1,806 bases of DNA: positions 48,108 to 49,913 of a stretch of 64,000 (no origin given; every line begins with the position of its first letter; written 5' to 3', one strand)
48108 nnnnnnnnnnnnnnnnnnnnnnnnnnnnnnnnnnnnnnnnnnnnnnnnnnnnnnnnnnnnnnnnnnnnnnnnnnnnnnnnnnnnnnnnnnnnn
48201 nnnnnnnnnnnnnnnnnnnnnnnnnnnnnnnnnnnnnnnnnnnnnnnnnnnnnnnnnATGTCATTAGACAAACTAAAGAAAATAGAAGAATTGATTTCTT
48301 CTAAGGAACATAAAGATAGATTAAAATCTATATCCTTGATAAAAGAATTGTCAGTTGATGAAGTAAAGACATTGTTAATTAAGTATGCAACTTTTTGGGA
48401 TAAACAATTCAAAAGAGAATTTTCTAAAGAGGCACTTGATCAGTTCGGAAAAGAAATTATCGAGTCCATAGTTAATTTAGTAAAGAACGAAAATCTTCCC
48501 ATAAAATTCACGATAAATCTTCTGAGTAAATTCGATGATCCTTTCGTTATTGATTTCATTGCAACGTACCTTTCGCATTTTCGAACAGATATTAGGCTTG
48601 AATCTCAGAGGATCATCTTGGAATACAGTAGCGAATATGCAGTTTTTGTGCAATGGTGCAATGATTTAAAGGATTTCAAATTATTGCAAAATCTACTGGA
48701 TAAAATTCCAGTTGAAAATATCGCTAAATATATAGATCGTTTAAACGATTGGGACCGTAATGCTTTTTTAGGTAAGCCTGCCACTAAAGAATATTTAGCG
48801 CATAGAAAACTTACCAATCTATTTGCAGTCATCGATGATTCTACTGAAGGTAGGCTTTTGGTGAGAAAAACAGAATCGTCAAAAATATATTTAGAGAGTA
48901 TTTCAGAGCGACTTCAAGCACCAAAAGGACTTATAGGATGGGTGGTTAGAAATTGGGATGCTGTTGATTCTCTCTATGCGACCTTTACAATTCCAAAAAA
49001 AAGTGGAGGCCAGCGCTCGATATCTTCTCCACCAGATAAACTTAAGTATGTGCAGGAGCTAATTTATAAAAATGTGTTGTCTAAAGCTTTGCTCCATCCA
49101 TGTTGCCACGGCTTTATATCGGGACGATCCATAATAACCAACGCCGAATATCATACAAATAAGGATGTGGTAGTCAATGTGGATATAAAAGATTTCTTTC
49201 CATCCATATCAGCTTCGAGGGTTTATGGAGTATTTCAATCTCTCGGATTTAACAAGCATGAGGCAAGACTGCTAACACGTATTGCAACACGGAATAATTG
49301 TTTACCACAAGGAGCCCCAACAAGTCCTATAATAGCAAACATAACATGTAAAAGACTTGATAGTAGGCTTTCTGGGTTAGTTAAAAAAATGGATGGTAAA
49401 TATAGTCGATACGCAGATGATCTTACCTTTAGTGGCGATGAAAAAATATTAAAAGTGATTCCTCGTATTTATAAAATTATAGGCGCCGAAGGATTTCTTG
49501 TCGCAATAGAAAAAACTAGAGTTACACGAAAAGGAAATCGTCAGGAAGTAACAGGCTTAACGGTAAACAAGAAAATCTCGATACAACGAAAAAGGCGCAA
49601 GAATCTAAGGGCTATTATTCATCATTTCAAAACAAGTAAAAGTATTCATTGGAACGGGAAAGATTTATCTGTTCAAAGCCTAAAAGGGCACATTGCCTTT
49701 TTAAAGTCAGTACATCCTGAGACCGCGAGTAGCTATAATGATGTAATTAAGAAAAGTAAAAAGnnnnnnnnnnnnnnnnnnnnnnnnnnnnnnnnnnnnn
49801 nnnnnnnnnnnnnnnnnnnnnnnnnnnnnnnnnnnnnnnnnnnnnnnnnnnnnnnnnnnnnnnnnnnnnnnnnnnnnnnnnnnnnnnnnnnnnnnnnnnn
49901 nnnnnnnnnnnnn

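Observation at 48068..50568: Retron with N-terminally extended RT and a possible 2TM partner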

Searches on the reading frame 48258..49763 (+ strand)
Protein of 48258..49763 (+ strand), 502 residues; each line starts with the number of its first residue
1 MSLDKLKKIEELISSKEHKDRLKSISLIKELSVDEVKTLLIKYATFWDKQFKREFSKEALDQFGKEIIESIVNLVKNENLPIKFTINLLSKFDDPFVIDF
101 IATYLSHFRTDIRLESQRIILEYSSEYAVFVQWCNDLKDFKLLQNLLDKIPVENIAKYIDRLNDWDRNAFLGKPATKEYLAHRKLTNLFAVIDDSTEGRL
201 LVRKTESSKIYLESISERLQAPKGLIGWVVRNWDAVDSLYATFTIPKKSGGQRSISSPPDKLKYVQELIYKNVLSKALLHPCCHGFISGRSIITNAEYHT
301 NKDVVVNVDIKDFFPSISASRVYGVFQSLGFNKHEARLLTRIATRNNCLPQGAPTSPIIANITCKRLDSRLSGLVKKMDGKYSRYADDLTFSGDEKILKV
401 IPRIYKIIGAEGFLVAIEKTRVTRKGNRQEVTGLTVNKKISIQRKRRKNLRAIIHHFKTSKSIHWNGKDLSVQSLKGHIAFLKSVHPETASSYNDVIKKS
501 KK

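Call 5: search_protein_families(library=pfam, proteins=[window:48258-49763:+], max_evalue=0.1)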
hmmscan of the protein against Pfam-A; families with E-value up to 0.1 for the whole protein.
window:48258-49763:+ (502 aa): 2 families
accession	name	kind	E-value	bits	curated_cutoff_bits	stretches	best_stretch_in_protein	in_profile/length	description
PF00078.32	RVT_1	-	4.9e-23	82.4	29.6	1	245-435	1-204/205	Reverse transcriptase (RNA-dependent DNA polymerase)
PF18330.7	Lig_C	-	0.076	13.4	25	0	52-118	32-97/125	Ligase Pab1020 C-terminal region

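Call 7: search_protein_families(library=ncbifam, proteins=[window:48258-49763:+], max_evalue=0.01)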
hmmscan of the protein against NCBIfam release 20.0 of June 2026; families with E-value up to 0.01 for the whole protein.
window:48258-49763:+ (502 aa): 5 families
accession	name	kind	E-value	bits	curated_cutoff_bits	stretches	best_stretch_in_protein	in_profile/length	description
NF038233.2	retron_St85_RT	exception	6.8e-77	258.6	235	1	215-494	3-285/289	retron St85 family RNA-directed DNA polymerase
NF038237.1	retron_Ec67_fus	exception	5.2e-72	243.1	450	1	236-493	33-322/572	retron Ec67 family RNA-directed DNA polymerase/endonuclease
NF042941.1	Retron_TIR_antiphage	equivalog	4.5e-70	236.7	600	1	214-499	4-318/464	TIR domain-containing anti-phage reverse transcriptase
TIGR04416.1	group_II_RT_mat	equivalog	1.8e-17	63.5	300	1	243-455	56-284/353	group II intron reverse transcriptase/maturase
NF041746.1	Drt2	equivalog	1.5e-09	37.6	390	1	337-401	212-276/416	antiviral reverse transcriptase Drt2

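Call 9: search_protein_families(library=padloc, proteins=[window:48258-49763:+], max_evalue=0.01)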
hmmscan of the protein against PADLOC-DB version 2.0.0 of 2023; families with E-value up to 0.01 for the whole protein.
window:48258-49763:+ (502 aa): 57 families (the best 25 are shown)
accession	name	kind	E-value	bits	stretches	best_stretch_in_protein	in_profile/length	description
PDLC02956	RT_XIII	-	8.3e-98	326.4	1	238-500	143-423/469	-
PDLC02946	RT_III-A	-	7.8e-86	286.2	1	236-497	58-324/330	-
PDLC02941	RT_II-A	-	4.5e-84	280.2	1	212-499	16-295/309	-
PDLC02943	RT_III-A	-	2.8e-81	270.9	1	236-492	46-308/322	-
PDLC02961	RT-TIR_XII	-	1.7e-80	269.2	1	237-500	41-327/475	single gene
PDLC02962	RT-TIR_XII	-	8.6e-80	266.9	1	219-499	24-327/478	single gene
PDLC02960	RT-Protease_XI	-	1.2e-77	260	1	236-499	30-314/506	single gene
PDLC02959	RT-Protease_XI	-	2.2e-77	259.1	1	237-499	33-317/510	single gene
PDLC02942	RT_III-A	-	2.4e-77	258.3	1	235-499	65-336/341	-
PDLC02945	RT_III-A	-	2.6e-77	258.3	2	344-496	197-354/362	-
PDLC02967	RT-Toprim_I-C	-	6.7e-76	254.2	1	217-487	14-298/549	single gene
PDLC02949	RT_other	-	8.2e-75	250.8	2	347-492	312-460/481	-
PDLC02968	RT-Toprim_I-C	-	1.8e-73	246.2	1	235-459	22-251/529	single gene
PDLC02965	RT-Toprim_I-C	-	2.1e-73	246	1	235-459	22-251/529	single gene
PDLC03740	RT_outgroup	-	2.2e-72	242.5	2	346-493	248-398/407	retron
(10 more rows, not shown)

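Call 15: find_homologous_proteins(query=window:48258-49763:+, max_evalue=0.00001)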
Query window:48258-49763:+ (502 aa): 7516 proteins with E <= 0.00001 among 8000 candidates; the best 120 are listed.
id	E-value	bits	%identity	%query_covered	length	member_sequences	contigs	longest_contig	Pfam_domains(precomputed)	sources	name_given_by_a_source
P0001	0.0e+0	1114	100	100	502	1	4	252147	PF00078.33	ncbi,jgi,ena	-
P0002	2.5e-115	404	42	97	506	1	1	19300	PF00078.33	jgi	jgi:retron-type reverse transcriptase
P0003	3.7e-106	374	56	59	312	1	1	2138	PF00078.33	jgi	-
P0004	5.3e-105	370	35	96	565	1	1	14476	PF00078.33,PF13646.13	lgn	-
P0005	1.9e-98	349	38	99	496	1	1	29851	PF00078.33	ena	-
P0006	7.2e-98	347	39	98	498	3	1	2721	PF00078.33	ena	-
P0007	2.1e-97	345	43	71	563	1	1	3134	PF00078.33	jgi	-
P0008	3.0e-95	338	54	55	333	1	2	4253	PF00078.33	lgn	-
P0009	1.1e-93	333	36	97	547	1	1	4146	PF00078.33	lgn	-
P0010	5.4e-92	327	52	55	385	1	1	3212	PF00078.33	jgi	jgi:RNA-directed DNA polymerase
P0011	8.8e-92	327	35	98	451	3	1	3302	PF00078.33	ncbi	-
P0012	1.1e-91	326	49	61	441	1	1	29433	PF00078.33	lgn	-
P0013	1.4e-91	326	50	57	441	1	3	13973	PF00078.33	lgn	-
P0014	2.0e-90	322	51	58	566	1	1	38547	PF00078.33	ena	-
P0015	1.7e-89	319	51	57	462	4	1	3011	PF00078.33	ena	-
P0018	1.0e-86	310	34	98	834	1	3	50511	PF00078.33,PF02607.23,PF02310.25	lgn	-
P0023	1.2e-82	296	51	53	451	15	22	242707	PF00078.33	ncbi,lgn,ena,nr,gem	ncbi:MAG TPA: reverse transcriptase family protein [Bacteroidales bacterium]|nr:RNA-directed DNA pol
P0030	3.5e-79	285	35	89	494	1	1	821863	PF00078.33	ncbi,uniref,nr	ncbi:reverse transcriptase domain-containing protein [Fundidesulfovibrio soli]|uniref:reverse transc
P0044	1.4e-69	253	49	51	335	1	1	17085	PF00078.33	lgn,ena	-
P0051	8.2e-65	238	31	98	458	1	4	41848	PF00078.33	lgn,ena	-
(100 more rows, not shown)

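Call 17: find_encoding_contigs(protein=P0001, flank=3000, max_places=3)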
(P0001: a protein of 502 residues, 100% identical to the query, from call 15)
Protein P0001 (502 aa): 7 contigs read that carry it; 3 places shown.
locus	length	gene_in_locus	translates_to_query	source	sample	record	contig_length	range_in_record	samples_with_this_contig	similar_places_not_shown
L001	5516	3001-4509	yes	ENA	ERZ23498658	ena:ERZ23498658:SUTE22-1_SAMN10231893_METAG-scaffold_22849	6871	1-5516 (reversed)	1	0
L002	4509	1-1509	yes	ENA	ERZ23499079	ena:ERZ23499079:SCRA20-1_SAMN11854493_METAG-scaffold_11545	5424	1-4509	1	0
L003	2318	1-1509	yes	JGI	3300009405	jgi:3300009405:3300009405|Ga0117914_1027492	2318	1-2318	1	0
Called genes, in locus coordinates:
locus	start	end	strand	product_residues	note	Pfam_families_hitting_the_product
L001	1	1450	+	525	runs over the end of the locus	PF11074:DUF2779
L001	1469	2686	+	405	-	PF02646:RmuC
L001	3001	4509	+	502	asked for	PF00078:RVT_1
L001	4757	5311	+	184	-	-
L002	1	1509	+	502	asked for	PF00078:RVT_1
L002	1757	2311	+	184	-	-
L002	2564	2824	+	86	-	-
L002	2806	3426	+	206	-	-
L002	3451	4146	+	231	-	-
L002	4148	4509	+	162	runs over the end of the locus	-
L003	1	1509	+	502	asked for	PF00078:RVT_1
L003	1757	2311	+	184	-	-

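Call 18: find_encoding_contigs(protein=P0002, flank=8000, max_places=3)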
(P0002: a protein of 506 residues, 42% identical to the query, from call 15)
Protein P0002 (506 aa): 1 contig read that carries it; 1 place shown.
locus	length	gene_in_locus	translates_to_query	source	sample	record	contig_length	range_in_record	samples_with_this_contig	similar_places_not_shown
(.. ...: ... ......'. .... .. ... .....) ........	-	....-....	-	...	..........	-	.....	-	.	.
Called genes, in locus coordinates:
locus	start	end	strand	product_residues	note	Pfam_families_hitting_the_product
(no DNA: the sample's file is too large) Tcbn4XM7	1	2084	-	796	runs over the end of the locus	PF00270:DEAD, PF04851:ResIII, PF18766:SWI2_SNF2, PF00271:Helicase_C (weak)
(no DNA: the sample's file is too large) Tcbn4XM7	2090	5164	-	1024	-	PF02384:N6_Mtase, PF07669:Eco57I (weak), PF01420:Methylase_S (faint)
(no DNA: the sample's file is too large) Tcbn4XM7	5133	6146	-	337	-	PF12358:DUF3644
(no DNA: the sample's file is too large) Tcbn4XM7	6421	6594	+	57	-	-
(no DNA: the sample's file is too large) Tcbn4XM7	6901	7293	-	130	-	-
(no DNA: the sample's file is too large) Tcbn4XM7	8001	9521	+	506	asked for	PF00078:RVT_1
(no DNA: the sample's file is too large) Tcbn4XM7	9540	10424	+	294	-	PF01555:N6_N4_Mtase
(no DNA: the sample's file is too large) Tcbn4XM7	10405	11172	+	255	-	PF08902:DUF1848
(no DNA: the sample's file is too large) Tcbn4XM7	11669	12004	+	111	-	-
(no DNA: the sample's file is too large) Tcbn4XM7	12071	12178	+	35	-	-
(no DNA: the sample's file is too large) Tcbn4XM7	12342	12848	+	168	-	-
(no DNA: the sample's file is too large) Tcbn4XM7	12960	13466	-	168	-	PF11066:DUF2867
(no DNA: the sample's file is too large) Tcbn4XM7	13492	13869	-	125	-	-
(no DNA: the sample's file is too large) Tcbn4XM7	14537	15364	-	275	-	-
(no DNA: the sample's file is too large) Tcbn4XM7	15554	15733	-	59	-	PF12728:HTH_17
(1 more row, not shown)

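Call 28: search_solved_structures(query=window:48258-49763:+, max_evalue=1e-10)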
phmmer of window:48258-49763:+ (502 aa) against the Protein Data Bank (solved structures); distinct sequences matched with E-value up to 1e-10: 13.
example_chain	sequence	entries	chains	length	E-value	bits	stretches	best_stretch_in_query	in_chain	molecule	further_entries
7v9u_A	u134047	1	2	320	6.3e-48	167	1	237-487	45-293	RNA-directed DNA polymerase from retron EC86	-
7v9x_A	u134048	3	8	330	7e-48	166.8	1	237-487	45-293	RNA-directed DNA polymerase from retron EC86 | Retron Ec86 reverse transcriptase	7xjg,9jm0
8qbk_A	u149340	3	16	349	8.3e-48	166.6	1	237-487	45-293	Retron Ec86 reverse transcriptase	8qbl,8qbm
9lm3_A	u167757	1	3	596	3.8e-40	141.4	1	237-459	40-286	Retron Ec67 protein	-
9i2f_C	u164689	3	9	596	3.8e-40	141.3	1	237-459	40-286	Retron Ec67 protein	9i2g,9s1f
36ht_A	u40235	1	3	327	1.3e-28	103.3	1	229-484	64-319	Retron-Kva2 Reverse Transcriptase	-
9e8z_H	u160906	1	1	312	6e-24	87.9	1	239-488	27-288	Retron Ec83 reverse transcriptase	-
9l7p_E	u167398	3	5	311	1.8e-22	83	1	239-461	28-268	Retron St85 family RNA-directed DNA polymerase | Retron I-A Ec78 reverse transcriptase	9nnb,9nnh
9kjx_A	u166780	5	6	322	2.1e-22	82.9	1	239-461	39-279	RNA-directed DNA polymerase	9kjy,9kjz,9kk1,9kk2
9vhe_A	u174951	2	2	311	1.6e-20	76.6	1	239-487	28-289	Retron Ec78 reverse transcriptase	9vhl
22et_A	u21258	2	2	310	1.1e-19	73.9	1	238-489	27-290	Retron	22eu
9n69_E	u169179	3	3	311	1.3e-19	73.6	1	239-460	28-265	RNA-directed DNA polymerase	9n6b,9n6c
8bgj_A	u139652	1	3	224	2.1e-11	46.5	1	254-438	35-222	RNA-directed DNA polymerase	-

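Call 30: find_related_loci(query=A1, collection=genome_contigs, flank=6000)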
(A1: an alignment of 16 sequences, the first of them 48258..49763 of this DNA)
Query A1 (502 aa) in genome_contigs; peptide patterns used: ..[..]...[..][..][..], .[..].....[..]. (x = any residue, [..] = any of these).
600 stretches matched a pattern (row limit reached: there are more); 595 encode a relative of the query (tblastn E <= 1e-3); the best 80 are kept; 80 distinct loci.
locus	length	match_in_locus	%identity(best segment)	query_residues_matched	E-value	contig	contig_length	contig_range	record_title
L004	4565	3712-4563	42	240-501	4e-68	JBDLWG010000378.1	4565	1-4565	MAG: Bacteroidota bacterium isolate logan2_2019_sw_WHONDRS-S19S_0098_B_bin.3 scaffold_28524, whole genome shotgun sequen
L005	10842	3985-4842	42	240-499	2e-67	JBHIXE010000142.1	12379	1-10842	MAG: Verrucomicrobiales bacterium isolate MAG42 WDNA05_bin.25.permissive_142, whole genome shotgun sequence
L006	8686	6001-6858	42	238-501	5e-65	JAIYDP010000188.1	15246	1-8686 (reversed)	MAG: Verrucomicrobiaceae bacterium isolate H1_MAG_00039 pond_H1_MAG_00039_000000000435, whole genome shotgun sequence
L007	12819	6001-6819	43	240-490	2e-64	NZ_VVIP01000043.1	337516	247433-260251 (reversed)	Foetidibacter luteolus strain YG09 43, whole genome shotgun sequence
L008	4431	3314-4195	42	228-497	6e-65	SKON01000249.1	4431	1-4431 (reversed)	MAG: Myxococcales bacterium isolate CSSed162cmA_33 CSSed16-2cmA-107043, whole genome shotgun sequence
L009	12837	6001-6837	39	240-492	2e-64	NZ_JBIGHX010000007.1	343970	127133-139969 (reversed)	Pelomonas lactea strain DXS20W NODE_7_length_343970_cov_51.489782, whole genome shotgun sequence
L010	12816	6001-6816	43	238-488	2e-64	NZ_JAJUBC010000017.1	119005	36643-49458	Enterovibrio gelatinilyticus strain ZSDZ42 17, whole genome shotgun sequence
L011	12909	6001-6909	38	214-493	7e-64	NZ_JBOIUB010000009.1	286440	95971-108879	Zooshikella sp. RANM57 NODE_9_length_286440_cov_18.791840, whole genome shotgun sequence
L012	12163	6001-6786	44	238-501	8e-63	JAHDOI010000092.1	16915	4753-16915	MAG: Selenomonadales bacterium isolate SL1-B47 k141_71672, whole genome shotgun sequence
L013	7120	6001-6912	40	213-492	1e-62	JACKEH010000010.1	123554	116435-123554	MAG: Sandaracinus sp. isolate HK-STAS-MYXO-28 HK-STAS-MYXO-28_10, whole genome shotgun sequence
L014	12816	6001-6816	42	233-499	7e-62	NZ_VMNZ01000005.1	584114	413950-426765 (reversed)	Bacillus tequilensis strain ATCC BAA-819 ATCC_BAA-819_contig_5_consensus, whole genome shotgun sequence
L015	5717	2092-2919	41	240-491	1e-61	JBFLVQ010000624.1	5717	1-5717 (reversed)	MAG: Acidobacteriota bacterium isolate MAG010 MAG010_624, whole genome shotgun sequence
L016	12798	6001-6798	42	240-488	1e-61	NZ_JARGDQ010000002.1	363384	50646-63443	Desulfurivibrio dismutans strain AMeS2 2, whole genome shotgun sequence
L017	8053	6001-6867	40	228-492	2e-61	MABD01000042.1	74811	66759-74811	Gammaproteobacteria bacterium 45_16_T64 BD02T64_scaffold_317, whole genome shotgun sequence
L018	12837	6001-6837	40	240-495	2e-61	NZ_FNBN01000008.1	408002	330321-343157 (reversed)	Chitinophaga filiformis strain DSM 527, whole genome shotgun sequence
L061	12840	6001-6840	39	240-495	8e-57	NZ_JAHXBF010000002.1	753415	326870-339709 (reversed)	Hyalangium versicolor strain H56D21 NODE_2_length_753415_cov_24.342524, whole genome shotgun sequence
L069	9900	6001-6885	39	238-499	2e-56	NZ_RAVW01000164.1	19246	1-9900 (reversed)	Corallococcus exercitus strain AB043A NODE_164_19246_cov_11.2661_ID_16701, whole genome shotgun sequence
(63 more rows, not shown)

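Call 38: find_encoding_contigs(protein=P0005, flank=6000, max_places=1)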
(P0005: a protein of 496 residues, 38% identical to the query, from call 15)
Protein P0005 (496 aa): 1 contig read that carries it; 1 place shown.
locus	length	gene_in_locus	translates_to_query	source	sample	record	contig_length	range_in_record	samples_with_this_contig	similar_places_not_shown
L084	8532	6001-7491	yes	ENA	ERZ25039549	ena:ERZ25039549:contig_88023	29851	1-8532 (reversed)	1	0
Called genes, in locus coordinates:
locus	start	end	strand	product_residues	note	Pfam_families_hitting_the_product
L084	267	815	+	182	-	PF13432:TPR_16 (faint), PF07719:TPR_2 (faint), PF13181:TPR_8 (faint), PF13424:TPR_12 (faint), PF13428:TPR_14 (faint), PF14559:TPR_19 (faint), PF13174:TPR_6 (faint)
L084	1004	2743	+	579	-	PF04851:ResIII, PF00270:DEAD, PF16203:ERCC3_RAD25_C (weak), PF00271:Helicase_C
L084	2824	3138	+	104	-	-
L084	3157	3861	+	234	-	-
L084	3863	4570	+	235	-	-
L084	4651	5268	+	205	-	PF00338:Ribosomal_S10 (weak)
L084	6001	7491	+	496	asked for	PF00078:RVT_1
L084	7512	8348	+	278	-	PF01555:N6_N4_Mtase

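Call 39: find_encoding_contigs(protein=P0004, flank=6000, max_places=1)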
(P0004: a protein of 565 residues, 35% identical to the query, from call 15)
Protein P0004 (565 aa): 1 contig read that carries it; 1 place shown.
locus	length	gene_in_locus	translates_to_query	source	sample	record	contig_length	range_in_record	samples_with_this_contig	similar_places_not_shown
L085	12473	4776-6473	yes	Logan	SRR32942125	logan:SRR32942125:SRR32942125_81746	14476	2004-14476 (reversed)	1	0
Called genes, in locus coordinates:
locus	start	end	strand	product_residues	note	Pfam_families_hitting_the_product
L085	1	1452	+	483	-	?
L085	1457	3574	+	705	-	PF20442:BrxL_N, PF13337:BrxL_ATPase, PF16565:MIT_C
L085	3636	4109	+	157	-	-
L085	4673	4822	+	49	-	-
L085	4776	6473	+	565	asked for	PF13646:HEAT_2 (faint), PF00078:RVT_1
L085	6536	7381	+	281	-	PF01555:N6_N4_Mtase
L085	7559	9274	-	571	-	PF01935:DUF87 (weak), PF05872:HerA_C (faint)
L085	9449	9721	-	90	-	-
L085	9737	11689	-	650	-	PF05066:HARE-HTH (faint)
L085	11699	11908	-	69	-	-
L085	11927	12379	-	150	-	-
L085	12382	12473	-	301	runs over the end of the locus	PF10021:PARG_cat_microb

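Call 40: find_encoding_contigs(protein=P0030, flank=6000, max_places=1)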
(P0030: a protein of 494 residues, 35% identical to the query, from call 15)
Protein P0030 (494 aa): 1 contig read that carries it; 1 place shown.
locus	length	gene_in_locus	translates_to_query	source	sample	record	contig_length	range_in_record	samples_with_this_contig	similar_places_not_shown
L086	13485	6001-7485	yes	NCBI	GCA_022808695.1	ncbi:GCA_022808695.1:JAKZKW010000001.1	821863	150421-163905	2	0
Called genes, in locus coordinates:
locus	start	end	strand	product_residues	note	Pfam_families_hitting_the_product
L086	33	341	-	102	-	PF13441:Gly-zipper_YMGG, PF13488:Gly-zipper_Omp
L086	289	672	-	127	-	-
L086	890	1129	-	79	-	PF05532:CsbD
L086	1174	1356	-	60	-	PF11752:DUF3309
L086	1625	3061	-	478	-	PF00072:Response_reg, PF00158:Sigma54_activat, PF14532:Sigma54_activ_2, PF07724:AAA_2, PF07728:AAA_5 (weak), PF25601:AAA_lid_14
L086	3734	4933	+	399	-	PF00589:Phage_integrase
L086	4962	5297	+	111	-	-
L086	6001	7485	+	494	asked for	PF00078:RVT_1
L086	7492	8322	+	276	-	PF01555:N6_N4_Mtase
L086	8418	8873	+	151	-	-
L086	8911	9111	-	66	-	-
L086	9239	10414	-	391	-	PF13847:Methyltransf_31, PF08241:Methyltransf_11 (faint), PF08242:Methyltransf_12, PF13649:Methyltransf_25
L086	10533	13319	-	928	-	PF13091:PLDc_2, PF04851:ResIII (weak), PF00176:SNF2-rel_dom, PF00271:Helicase_C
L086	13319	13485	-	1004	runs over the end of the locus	PF06634:DUF1156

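Call 41: find_encoding_contigs(protein=P0018, flank=6000, max_places=1)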
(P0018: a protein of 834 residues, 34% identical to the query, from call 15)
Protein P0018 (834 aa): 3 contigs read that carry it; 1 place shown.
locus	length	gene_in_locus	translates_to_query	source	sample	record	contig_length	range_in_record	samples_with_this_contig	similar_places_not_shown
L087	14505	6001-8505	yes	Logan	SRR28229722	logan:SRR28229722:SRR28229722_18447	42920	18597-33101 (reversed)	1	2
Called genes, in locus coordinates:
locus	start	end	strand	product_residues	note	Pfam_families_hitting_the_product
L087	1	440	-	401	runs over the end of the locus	-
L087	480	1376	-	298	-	PF08867:FRG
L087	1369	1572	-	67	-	PF00580:UvrD-helicase, PF13245:AAA_19 (weak)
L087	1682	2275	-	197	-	-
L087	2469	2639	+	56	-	-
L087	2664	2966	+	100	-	-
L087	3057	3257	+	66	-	-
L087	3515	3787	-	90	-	-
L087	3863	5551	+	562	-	PF13175:AAA_15, PF13304:AAA_21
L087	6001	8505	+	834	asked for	PF00078:RVT_1, PF02607:B12-binding_2, PF02310:B12-binding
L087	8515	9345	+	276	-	PF01555:N6_N4_Mtase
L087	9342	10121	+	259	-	PF08902:DUF1848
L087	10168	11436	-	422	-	PF04326:SLFN_AlbA_2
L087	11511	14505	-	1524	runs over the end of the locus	PF13589:HATPase_c_3 (weak)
